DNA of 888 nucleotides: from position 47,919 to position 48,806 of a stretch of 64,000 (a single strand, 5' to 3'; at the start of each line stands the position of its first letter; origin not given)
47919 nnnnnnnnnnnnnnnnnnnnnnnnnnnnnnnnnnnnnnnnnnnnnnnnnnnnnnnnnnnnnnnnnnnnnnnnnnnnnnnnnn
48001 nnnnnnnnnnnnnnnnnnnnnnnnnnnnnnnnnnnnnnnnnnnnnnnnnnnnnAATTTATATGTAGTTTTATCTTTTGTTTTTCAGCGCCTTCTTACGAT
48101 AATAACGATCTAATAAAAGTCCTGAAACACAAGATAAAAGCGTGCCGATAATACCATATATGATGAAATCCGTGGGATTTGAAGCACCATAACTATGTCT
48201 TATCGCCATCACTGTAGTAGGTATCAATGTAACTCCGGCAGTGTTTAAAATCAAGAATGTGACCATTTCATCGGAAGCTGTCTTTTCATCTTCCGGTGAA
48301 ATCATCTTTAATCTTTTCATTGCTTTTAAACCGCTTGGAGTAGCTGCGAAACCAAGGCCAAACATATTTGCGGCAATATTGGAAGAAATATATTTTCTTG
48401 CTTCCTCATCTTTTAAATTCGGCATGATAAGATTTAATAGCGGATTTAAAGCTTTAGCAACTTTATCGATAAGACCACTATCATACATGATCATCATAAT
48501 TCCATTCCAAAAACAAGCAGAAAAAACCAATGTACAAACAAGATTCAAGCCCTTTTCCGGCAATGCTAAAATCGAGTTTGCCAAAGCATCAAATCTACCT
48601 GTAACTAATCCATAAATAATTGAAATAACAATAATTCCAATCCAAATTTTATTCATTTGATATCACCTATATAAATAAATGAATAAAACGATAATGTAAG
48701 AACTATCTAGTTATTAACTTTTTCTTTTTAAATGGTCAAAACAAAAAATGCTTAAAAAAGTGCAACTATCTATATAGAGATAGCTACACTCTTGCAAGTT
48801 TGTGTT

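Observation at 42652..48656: spmA and spmB separated by an inserted 4.5 kb opposite-strand gene for a giant M60-like surface metalloprotease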

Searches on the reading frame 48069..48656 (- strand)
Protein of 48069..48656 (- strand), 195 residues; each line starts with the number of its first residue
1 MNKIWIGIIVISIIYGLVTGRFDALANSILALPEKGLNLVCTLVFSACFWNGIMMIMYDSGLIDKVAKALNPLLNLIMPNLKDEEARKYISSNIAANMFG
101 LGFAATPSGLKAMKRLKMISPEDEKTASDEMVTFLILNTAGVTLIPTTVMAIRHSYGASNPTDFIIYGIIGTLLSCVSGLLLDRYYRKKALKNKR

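Call 3: search_protein_families(library=pfam, proteins=[window:48069-48656:-], max_evalue=0.01)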
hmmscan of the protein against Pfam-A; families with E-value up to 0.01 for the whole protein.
window:48069-48656:- (195 aa): 2 families
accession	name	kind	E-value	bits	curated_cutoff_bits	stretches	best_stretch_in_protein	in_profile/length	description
PF07670.19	Gate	-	2.9e-06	28.1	29.6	1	48-150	9-99/104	Nucleoside recognition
PF10066.14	DUF2304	-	0.0034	18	25.5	0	133-176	35-78/106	Uncharacterized conserved protein (DUF2304)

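Call 4: search_protein_families(library=ncbifam, proteins=[window:48069-48656:-], max_evalue=0.01)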
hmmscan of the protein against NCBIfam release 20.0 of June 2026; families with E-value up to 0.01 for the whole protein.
window:48069-48656:- (195 aa): 0 families

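Call 8: find_related_loci(query=window:48069-48656:-, collection=genome_contigs, flank=10000)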
Query window:48069-48656:- (195 aa) in genome_contigs; peptide patterns used: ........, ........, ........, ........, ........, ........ (x = any residue, [..] = any of these).
148 stretches matched a pattern; 20 encode a relative of the query (tblastn E <= 1e-3); 20 distinct loci.
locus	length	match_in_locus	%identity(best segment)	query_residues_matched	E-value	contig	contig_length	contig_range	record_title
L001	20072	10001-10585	100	1-195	4e-129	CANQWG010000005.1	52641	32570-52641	MAG: uncultured Bacilli bacterium isolate Lapin-012__bin92 genome assembly, contig: Lapin-012__NODE_1159_length_52641_co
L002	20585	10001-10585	99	1-195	3e-128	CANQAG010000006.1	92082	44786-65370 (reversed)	MAG: uncultured Bacilli bacterium isolate Lapin-002__bin95 genome assembly, contig: Lapin-002__NODE_279_length_92082_cov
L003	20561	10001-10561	93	1-187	2e-108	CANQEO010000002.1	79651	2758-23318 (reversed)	MAG: uncultured Bacilli bacterium isolate Lapin-005__bin74 genome assembly, contig: Lapin-005__NODE_336_length_79651_cov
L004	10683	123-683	78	1-187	4e-96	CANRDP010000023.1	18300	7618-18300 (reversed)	MAG: uncultured Bacilli bacterium isolate Lapin-025__bin9 genome assembly, contig: Lapin-025__NODE_2354_length_18300_cov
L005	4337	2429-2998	75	1-190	3e-95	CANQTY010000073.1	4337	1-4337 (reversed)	MAG: uncultured Bacilli bacterium isolate Lapin-008__bin59 genome assembly, contig: Lapin-008__NODE_17706_length_4337_co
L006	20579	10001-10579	71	1-192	1e-93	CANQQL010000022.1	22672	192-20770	MAG: uncultured Bacilli bacterium isolate Lapin-011__bin74 genome assembly, contig: Lapin-011__NODE_2245_length_22672_co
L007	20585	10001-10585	71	1-194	2e-93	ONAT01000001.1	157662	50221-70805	uncultured Erysipelotrichaceae bacterium isolate RUG131 genome assembly, contig: scaffold_39, whole genome shotgun seque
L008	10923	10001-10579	74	1-192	4e-93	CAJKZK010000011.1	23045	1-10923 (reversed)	MAG TPA_asm: uncultured Firmicutes bacterium isolate SRR5519172-bin.28 genome assembly, contig: NODE_1389_length_23045_c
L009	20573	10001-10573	71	1-190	5e-93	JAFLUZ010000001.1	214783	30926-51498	MAG: Erysipelotrichales bacterium isolate HAN092 Seq1, whole genome shotgun sequence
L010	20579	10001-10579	69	1-195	5e-90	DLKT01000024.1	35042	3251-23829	MAG TPA_asm: Bacillales bacterium UBA7581 UBA7581_contig_1131, whole genome shotgun sequence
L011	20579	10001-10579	69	1-195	5e-90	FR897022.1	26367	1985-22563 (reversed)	Coprobacillus sp. CAG:826 genomic scaffold, scf5, whole genome shotgun sequence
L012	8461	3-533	75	14-189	6e-88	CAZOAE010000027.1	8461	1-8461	MAG TPA_asm: uncultured Erysipelotrichaceae bacterium isolate SRP225648_co1_67 genome assembly, contig: NODE_21466_lengt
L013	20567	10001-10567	68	1-189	3e-86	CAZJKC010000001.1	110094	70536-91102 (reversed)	MAG TPA_asm: uncultured Staphylococcaceae bacterium isolate SRP225648_co1_349 genome assembly, contig: NODE_191_length_1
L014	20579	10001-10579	66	1-193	6e-86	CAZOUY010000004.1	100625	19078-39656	MAG TPA_asm: uncultured Coprobacillus sp. isolate binchicken_co370_211 genome assembly, contig: NODE_304_length_100625_c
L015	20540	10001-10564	67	1-188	1e-83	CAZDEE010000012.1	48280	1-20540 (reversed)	MAG TPA_asm: uncultured Staphylococcaceae bacterium isolate SRP313737_co1_32 genome assembly, contig: NODE_1220_length_4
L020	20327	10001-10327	74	1-109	1e-52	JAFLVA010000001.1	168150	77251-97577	MAG: Erysipelotrichales bacterium isolate HAN093 Seq1, whole genome shotgun sequence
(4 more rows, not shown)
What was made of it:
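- The host bacterium and its relatives come from animal-gut metagenomes (call 8).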

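Call 26: list_cluster_members(proteins=[window:48069-48656:-, window:42652-43170:-, P0001, window:61493-62335:-, window:39030-40508:-])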
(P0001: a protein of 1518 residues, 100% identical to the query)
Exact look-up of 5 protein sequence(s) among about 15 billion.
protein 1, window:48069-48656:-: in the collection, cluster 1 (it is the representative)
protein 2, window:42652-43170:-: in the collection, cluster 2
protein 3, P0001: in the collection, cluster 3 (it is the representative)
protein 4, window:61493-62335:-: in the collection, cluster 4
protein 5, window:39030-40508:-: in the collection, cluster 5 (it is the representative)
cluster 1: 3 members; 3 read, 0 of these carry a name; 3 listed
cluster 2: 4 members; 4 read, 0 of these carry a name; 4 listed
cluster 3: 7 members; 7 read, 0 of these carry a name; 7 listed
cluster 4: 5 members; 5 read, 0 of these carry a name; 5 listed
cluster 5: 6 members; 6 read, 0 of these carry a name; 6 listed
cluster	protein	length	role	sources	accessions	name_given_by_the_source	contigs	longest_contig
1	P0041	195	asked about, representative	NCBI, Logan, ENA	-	-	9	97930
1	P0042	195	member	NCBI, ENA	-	-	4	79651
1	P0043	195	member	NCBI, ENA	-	-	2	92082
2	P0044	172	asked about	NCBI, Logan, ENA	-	-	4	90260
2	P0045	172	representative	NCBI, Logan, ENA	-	-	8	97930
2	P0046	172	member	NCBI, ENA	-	-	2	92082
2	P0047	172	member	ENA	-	-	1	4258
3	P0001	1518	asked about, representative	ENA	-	-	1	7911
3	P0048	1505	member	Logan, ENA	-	-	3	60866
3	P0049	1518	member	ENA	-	-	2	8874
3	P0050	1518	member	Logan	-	-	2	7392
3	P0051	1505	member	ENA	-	-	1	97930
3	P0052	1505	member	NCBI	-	-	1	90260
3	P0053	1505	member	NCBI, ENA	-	-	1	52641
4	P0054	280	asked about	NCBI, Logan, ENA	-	-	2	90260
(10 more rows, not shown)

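Call 29: find_encoding_contigs(protein=window:48069-48656:-, flank=7000, max_places=10)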
Protein window:48069-48656:- (195 aa): 18 contigs read that carry it; 10 places shown.
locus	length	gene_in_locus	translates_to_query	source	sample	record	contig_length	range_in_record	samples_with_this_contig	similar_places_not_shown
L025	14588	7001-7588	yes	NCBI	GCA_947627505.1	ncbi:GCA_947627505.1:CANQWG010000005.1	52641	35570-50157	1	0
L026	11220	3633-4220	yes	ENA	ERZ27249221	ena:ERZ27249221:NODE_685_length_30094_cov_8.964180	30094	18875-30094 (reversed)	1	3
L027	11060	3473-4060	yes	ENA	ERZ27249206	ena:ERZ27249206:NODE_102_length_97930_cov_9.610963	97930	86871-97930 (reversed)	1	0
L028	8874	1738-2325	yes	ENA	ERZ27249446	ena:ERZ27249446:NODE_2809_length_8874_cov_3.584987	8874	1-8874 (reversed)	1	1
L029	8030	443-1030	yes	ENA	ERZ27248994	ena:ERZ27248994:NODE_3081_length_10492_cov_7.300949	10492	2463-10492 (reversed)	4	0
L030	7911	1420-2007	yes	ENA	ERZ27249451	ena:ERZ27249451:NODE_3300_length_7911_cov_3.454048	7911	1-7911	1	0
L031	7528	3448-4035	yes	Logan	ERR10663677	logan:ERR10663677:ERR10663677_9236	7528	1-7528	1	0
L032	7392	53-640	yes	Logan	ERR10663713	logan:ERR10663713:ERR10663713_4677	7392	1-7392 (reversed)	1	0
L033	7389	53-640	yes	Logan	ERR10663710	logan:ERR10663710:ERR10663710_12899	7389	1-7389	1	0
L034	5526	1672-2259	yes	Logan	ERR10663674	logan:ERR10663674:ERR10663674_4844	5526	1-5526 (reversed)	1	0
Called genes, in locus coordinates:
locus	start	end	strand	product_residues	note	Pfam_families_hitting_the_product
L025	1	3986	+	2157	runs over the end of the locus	PF25023:TEN_YD-shell, PF05593:RHS_repeat (weak), PF25023:TEN_YD-shell, PF05593:RHS_repeat (weak)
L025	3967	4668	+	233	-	-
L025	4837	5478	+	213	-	-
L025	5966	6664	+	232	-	-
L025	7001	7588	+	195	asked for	PF07670:Gate (weak)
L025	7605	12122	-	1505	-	PF13402:Peptidase_M60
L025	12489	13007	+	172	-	-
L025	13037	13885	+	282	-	PF01479:S4, PF00849:PseudoU_synth_2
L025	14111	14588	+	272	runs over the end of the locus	PF12822:ECF_trnsprt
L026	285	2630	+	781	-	PF25023:TEN_YD-shell, PF05593:RHS_repeat (weak)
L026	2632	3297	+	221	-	-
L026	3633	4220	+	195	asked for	PF07670:Gate (weak)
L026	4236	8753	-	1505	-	PF13402:Peptidase_M60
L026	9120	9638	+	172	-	-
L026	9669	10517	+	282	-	PF01479:S4, PF00849:PseudoU_synth_2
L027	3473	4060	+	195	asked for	PF07670:Gate (weak)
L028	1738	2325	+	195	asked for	PF07670:Gate (weak)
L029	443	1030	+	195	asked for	PF07670:Gate (weak)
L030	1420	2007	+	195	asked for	PF07670:Gate (weak)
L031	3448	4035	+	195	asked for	PF07670:Gate (weak)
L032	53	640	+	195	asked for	PF07670:Gate (weak)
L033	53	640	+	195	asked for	PF07670:Gate (weak)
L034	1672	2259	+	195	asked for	PF07670:Gate (weak)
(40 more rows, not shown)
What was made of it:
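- All 10 contigs shown that encode the identical SpmA carry it (call 29).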

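Call 30: find_encoding_contigs(protein=P0043, flank=7000, max_places=6)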
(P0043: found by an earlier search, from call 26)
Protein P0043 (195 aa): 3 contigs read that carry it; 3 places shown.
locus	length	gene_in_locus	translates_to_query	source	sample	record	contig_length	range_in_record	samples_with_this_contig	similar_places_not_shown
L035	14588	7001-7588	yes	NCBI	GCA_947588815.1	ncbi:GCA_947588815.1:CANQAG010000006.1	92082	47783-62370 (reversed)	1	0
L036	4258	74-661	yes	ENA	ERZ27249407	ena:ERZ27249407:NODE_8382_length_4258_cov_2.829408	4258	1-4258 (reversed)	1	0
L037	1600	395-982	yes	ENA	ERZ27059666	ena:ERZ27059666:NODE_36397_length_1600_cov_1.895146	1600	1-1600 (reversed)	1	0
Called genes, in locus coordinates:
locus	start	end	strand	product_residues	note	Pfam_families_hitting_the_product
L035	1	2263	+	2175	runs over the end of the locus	PF25023:TEN_YD-shell, PF05593:RHS_repeat (weak)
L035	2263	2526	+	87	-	-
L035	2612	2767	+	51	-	PF14287:DUF4368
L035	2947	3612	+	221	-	-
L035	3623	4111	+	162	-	-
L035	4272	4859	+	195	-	-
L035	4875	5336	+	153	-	-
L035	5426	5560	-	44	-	-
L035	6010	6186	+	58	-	-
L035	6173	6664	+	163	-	-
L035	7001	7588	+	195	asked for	PF07670:Gate (weak)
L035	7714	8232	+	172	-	-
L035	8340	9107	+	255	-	PF01479:S4, PF00849:PseudoU_synth_2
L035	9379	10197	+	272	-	PF12822:ECF_trnsprt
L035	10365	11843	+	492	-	PF09547:SpoIVA_ATPase, PF20438:SpoIVA_middle, PF20439:SpoIVA_C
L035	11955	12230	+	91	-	PF00216:Bac_DNA_binding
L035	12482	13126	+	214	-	PF01113:DapB_N, PF05173:DapB_C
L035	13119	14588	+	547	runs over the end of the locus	PF01743:PolyA_pol, PF01244:Peptidase_M19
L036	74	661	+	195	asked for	PF07670:Gate (weak)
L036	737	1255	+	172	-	-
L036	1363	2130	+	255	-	PF01479:S4, PF00849:PseudoU_synth_2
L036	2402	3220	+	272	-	PF12822:ECF_trnsprt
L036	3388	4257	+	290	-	?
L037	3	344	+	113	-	?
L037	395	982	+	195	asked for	PF07670:Gate (weak)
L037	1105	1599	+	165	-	?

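Call 31: find_encoding_contigs(protein=P0042, flank=7000, max_places=6)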
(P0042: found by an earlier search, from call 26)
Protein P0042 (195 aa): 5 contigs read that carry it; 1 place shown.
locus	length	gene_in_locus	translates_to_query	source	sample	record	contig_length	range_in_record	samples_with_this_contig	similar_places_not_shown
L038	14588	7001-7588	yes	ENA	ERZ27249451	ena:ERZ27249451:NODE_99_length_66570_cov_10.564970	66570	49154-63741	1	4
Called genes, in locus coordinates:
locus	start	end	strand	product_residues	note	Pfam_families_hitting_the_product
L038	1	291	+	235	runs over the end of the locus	PF02527:GidB, PF13847:Methyltransf_31 (weak)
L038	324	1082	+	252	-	PF00142:Fer4_NifH, PF01656:CbiA, PF02374:ArsA_ATPase, PF06564:CBP_BcsQ, PF09140:MipZ (weak), PF10609:ParA, PF13614:AAA_31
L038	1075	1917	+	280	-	PF02195:ParB_N, PF17762:HTH_ParB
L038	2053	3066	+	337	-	PF00768:Peptidase_S11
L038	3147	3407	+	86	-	PF02583:Trns_repr_metal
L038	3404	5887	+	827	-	PF00403:HMA, PF00122:E1-E2_ATPase, PF00702:Hydrolase, PF00403:HMA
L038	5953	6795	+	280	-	-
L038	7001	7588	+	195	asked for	PF07670:Gate (weak)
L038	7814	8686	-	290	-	PF00126:HTH_1, PF03466:LysR_substrate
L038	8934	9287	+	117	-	PF18050:Cyclophil_like2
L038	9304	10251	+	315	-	PF02129:Peptidase_S15 (weak)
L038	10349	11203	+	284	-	PF12541:DUF3737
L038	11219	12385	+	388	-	PF00155:Aminotran_1_2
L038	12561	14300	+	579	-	-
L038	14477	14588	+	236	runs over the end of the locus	PF09359:VTC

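Call 36: find_homologous_proteins(query=window:48069-48656:-, max_evalue=1e-10)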
Query window:48069-48656:- (195 aa): 691 proteins with E <= 1e-10 among 971 candidates; the best 120 are listed.
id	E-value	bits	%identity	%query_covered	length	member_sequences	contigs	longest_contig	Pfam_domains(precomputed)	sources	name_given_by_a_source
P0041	1.2e-121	421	100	100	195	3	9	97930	PF07670.20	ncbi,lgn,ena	-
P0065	9.5e-92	324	77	95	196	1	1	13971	PF07670.20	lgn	-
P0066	1.1e-89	317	74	100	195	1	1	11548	-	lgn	-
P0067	1.3e-89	317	78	96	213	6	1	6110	PF07670.20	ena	-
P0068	2.6e-89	316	74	100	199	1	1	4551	PF07670.20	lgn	-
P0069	3.1e-89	316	74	100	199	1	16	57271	PF07670.20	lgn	-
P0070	7.4e-89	314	72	100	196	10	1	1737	PF07670.20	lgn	-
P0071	1.1e-88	314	76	96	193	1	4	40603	PF07670.20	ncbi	-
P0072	2.3e-88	313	71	98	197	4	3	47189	PF07670.20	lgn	-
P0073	3.0e-88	312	76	96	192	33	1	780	PF07670.20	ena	-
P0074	3.7e-88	312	75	96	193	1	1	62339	PF07670.20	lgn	-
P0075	3.9e-88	312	76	96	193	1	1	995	PF07670.20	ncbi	-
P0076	4.4e-88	312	71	99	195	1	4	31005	PF07670.20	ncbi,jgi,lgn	-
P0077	4.8e-88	312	74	100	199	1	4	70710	-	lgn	-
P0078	1.3e-87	310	75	96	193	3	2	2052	-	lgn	-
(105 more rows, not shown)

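Call 49: search_protein_families(library=pfam, proteins=[L020:10443-11588:+, L020:11616-12479:+, L020:13628-15325:+, L020:15334-16410:-, L004:867-1589:+], max_evalue=0.001)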
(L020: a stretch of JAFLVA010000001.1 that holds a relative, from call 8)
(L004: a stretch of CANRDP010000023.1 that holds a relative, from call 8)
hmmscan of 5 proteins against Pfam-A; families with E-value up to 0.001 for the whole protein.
L020:10443-11588:+ (381 aa): 1 family
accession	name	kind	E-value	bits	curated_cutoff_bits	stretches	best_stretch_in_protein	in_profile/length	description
PF14253.11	AbiH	-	3.1e-16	60.7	30.9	1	17-316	2-252/260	Bacteriophage abortive infection AbiH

L020:11616-12479:+ (287 aa): 3 families
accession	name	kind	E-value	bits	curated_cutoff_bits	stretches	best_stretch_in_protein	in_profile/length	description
PF18780.6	HNH_repeat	-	1.5e-32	112.2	26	3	13-66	2-54/54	Homing endonuclease associated repeat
PF01844.29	HNH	-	6.6e-14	52.2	21.4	1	237-284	1-46/47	HNH endonuclease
PF14279.12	HNH_5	-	1.1e-10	41.6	27.5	1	237-282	1-43/56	HNH endonuclease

L020:13628-15325:+ (565 aa): 3 families
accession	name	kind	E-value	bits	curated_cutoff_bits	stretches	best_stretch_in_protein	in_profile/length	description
PF00239.26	Resolvase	-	8e-24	84.8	23.3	1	23-173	1-143/145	Resolvase, N terminal domain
PF07508.19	Recombinase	-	9.5e-12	45.5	21.1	1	198-323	1-101/102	Recombinase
PF13408.12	Zn_ribbon_recom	-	5.3e-07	30.4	25.3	1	337-397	2-57/58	Recombinase zinc beta ribbon domain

L020:15334-16410:- (358 aa): 1 family
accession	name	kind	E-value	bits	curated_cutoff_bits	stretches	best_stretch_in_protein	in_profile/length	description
PF08867.16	FRG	-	3.3e-17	63.6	25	1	98-177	3-89/94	FRG domain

L004:867-1589:+ (240 aa): 2 families
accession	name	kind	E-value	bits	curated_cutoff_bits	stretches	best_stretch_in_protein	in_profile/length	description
PF01643.23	Acyl-ACP_TE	-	1.1e-06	28.9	23.7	1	28-123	29-124/131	Acyl-ACP thioesterase N-terminal domain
PF20791.3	Acyl-ACP_TE_C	-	2.3e-06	28.1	21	1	157-213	12-68/101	Acyl-ACP thioesterase C-terminal domain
